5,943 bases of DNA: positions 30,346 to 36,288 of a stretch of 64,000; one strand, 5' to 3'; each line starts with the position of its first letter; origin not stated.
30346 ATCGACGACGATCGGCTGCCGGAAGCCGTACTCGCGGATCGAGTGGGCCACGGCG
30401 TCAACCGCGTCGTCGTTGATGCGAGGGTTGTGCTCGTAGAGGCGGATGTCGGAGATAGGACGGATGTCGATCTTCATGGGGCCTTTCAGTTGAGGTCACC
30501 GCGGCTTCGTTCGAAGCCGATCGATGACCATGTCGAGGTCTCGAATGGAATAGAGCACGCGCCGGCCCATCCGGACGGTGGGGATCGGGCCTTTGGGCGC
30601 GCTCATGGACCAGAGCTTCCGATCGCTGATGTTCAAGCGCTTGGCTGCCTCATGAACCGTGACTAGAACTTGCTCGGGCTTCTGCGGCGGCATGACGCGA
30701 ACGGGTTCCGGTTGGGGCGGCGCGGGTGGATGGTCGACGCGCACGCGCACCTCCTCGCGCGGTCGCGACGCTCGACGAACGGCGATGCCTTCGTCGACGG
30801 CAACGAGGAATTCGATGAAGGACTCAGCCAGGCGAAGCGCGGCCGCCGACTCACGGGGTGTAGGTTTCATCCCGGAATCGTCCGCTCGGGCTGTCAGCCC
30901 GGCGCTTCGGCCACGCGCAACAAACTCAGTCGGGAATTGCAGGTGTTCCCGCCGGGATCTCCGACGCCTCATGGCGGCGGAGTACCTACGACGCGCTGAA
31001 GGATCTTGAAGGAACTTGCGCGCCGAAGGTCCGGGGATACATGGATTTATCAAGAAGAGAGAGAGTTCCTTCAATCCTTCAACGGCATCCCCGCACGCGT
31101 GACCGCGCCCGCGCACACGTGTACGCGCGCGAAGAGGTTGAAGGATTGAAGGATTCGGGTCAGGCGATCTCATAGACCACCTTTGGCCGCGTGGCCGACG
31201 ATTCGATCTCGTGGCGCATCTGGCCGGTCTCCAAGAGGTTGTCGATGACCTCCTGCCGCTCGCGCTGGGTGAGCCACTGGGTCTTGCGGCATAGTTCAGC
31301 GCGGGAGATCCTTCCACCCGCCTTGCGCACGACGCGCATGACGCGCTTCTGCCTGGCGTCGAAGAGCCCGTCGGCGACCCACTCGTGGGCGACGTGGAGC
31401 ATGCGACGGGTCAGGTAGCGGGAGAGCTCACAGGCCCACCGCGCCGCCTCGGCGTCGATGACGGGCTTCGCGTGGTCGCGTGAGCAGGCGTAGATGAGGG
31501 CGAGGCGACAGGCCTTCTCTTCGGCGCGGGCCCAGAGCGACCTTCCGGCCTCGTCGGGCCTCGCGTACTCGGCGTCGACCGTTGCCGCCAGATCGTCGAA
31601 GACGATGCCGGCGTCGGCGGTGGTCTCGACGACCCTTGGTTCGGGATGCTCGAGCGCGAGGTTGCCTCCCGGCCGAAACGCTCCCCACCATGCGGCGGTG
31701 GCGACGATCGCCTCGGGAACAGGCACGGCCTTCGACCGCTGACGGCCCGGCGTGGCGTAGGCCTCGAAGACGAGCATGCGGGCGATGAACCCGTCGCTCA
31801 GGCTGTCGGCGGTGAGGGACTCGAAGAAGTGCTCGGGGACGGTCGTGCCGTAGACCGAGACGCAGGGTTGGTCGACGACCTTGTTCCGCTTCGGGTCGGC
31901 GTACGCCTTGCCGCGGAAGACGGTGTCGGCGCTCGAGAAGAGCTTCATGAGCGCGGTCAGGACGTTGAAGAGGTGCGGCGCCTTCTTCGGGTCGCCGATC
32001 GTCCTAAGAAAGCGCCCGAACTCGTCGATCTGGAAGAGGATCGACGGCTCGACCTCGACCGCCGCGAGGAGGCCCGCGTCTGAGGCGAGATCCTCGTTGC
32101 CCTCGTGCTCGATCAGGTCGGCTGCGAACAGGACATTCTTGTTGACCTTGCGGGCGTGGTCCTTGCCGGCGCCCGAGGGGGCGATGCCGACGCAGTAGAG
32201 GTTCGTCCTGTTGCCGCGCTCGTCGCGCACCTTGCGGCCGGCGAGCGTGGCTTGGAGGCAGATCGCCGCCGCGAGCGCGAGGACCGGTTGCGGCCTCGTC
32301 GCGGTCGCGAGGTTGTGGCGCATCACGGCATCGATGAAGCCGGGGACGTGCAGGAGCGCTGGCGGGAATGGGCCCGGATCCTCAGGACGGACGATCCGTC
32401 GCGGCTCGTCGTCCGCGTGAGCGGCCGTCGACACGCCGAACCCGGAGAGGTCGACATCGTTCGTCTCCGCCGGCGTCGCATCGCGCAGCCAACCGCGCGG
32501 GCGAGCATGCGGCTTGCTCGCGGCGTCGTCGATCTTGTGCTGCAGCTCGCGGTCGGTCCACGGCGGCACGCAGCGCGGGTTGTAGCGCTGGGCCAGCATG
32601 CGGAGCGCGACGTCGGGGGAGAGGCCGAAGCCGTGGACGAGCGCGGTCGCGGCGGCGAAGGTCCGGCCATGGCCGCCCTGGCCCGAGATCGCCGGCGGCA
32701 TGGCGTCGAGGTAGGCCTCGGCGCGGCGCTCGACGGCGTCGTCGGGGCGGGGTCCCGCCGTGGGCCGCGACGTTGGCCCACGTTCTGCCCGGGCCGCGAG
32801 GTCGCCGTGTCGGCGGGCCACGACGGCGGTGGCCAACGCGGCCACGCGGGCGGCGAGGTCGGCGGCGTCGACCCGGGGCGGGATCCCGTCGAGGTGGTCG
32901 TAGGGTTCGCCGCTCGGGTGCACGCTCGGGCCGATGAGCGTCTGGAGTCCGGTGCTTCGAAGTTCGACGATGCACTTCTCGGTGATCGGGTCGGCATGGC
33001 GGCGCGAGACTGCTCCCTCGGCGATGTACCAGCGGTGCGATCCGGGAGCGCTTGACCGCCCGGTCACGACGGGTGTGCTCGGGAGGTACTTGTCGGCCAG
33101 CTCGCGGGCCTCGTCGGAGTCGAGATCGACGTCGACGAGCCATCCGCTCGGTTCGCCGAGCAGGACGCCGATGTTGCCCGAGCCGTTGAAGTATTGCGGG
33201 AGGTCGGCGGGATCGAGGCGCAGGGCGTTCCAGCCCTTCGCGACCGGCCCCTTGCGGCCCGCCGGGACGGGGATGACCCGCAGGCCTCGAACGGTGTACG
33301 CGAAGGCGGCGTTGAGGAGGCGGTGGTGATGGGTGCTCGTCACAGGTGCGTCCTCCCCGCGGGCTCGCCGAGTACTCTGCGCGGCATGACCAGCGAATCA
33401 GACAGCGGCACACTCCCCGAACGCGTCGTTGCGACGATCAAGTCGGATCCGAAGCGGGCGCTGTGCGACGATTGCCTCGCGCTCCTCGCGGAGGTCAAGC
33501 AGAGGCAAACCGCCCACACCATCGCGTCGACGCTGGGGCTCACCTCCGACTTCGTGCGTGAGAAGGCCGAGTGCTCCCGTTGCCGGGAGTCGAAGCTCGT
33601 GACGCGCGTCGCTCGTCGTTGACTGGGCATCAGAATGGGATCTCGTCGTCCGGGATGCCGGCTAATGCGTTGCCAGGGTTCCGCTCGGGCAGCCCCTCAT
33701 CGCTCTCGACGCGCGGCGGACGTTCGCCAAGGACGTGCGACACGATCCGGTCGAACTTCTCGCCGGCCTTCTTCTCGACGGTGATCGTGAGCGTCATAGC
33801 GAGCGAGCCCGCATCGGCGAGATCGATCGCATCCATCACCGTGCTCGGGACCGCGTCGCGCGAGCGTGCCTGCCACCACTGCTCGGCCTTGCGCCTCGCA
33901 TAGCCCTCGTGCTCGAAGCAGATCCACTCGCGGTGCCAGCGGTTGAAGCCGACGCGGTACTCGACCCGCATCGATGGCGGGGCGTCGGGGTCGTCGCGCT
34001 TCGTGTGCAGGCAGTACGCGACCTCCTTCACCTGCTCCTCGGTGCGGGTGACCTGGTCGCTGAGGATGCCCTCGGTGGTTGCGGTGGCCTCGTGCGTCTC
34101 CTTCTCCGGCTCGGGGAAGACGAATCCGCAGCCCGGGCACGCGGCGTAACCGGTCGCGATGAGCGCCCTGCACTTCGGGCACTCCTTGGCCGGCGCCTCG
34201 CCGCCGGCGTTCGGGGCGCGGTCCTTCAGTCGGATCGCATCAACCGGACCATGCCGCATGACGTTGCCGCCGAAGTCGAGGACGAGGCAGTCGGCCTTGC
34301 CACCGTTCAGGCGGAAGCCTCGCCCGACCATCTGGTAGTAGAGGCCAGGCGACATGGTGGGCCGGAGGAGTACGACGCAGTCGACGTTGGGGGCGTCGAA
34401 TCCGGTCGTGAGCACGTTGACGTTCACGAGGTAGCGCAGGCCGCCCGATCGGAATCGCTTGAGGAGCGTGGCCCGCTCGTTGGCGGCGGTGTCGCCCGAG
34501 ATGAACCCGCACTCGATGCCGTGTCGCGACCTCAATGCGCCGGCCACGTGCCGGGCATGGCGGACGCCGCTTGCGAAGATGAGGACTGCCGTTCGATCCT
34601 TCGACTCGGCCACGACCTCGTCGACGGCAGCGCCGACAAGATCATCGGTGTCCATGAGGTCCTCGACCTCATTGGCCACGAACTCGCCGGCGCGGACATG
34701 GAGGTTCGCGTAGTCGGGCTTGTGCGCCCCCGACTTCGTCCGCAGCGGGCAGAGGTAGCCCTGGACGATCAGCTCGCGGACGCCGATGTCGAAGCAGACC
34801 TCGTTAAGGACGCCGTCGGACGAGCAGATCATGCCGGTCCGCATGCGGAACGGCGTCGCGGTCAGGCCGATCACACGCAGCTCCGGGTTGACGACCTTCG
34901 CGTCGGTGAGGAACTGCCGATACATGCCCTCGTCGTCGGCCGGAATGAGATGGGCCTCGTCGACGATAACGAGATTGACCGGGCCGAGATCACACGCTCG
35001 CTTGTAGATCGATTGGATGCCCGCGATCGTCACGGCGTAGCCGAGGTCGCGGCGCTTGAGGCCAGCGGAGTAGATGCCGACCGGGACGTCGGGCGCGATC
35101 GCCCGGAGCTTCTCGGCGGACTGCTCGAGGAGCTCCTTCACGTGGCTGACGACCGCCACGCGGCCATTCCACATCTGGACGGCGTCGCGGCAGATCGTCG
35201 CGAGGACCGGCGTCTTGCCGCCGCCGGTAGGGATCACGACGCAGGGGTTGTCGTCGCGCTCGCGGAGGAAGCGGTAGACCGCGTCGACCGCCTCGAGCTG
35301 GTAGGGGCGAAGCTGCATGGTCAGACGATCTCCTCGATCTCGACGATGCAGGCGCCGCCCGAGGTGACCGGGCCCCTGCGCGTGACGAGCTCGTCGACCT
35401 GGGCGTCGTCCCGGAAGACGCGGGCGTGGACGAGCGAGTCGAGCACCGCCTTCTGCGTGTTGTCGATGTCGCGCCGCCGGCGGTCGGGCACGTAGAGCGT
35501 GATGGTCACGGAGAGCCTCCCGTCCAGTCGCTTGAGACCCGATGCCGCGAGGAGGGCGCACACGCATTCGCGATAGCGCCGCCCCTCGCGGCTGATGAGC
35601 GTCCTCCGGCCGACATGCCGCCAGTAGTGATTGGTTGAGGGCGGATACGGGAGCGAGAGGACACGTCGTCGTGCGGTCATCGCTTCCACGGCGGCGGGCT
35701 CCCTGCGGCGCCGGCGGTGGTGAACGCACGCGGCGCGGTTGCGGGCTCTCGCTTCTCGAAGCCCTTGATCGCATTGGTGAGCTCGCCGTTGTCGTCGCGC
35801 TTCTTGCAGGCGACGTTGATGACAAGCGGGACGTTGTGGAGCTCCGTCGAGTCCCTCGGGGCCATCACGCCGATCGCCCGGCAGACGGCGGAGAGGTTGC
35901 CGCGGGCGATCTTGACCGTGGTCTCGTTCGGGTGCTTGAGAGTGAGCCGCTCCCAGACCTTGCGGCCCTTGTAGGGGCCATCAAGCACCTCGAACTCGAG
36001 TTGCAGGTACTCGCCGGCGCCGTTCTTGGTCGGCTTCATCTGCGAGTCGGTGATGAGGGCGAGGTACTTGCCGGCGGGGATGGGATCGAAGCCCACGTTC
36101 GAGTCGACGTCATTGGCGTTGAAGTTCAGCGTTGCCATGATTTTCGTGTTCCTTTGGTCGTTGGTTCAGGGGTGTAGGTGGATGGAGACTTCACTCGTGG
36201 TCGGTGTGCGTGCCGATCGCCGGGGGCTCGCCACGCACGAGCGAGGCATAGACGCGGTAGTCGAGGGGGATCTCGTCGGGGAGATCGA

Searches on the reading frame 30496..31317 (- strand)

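Call 26: search_protein_families(library=pfam, proteins=[window:30496-31317:-], max_evalue=0.001)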
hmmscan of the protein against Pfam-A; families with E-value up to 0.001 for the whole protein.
window:30496-31317:- (273 aa): 1 family
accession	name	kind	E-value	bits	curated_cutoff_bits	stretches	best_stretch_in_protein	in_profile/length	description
PF12728.13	HTH_17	-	0.00017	22.2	27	1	219-267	2-49/51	Helix-turn-helix domain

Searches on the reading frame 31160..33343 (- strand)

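Call 26: search_protein_families(library=pfam, proteins=[window:31160-33343:-], max_evalue=0.001)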
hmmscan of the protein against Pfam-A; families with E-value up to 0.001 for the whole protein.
window:31160-33343:- (727 aa): 2 families
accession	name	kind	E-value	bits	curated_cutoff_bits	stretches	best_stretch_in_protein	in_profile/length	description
PF09250.16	Prim-Pol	-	5.5e-16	59.8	22.8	1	14-153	2-148/158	Bifunctional DNA primase/polymerase, N-terminal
PF13148.11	DUF3987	-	2.1e-15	57.3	27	1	486-652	189-362/364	Protein of unknown function (DUF3987)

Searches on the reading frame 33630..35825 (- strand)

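Call 26: search_protein_families(library=pfam, proteins=[window:33630-35825:-], max_evalue=0.001)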
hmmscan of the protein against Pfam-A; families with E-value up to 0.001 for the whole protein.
window:33630-35825:- (731 aa): 4 families
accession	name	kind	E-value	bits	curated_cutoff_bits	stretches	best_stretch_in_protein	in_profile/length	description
PF04851.21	ResIII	-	2.7e-20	73.3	22.5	1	170-327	2-164/164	Type III restriction enzyme, res subunit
PF00271.37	Helicase_C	-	1.4e-18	67.5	23.5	1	401-506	6-109/110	Helicase conserved C-terminal domain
PF00270.35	DEAD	-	2.8e-11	43.9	26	1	173-326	1-161/167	DEAD/DEAH box helicase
PF10571.15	UPF0547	-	0.00039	20.9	29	1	547-571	1-25/26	Uncharacterised protein family UPF0547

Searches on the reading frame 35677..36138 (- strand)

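Call 6: search_protein_families(library=pfam, proteins=[window:35677-36138:-], max_evalue=0.01)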
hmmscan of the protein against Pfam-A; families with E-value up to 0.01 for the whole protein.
window:35677-36138:- (153 aa): 1 family
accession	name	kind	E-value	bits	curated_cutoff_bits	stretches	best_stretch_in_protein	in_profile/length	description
PF05037.18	DUF669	-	2.9e-19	70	21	1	5-130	2-131/138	Protein of unknown function (DUF669)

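Call 8: search_protein_families(library=phrogs, proteins=[window:35677-36138:-], max_evalue=0.01)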
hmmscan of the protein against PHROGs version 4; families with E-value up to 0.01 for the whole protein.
window:35677-36138:- (153 aa): 6 families
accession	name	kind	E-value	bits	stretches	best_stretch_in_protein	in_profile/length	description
phrog_6015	-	DNA, RNA and nucleotide metabolism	8.4e-45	154.5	1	2-138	3-142/273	single strand DNA binding protein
phrog_2300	-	unknown function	3.4e-42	146.5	1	1-133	26-164/347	-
phrog_13350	-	unknown function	1.7e-36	127.3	1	1-129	4-132/302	-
phrog_378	-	DNA, RNA and nucleotide metabolism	2.1e-11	45.4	1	5-132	4-137/163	single strand DNA binding protein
phrog_7778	-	DNA, RNA and nucleotide metabolism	5.4e-06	27.3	1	10-80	25-97/162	single strand DNA binding protein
phrog_34715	-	unknown function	2.2e-05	24.4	1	18-85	312-378/426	-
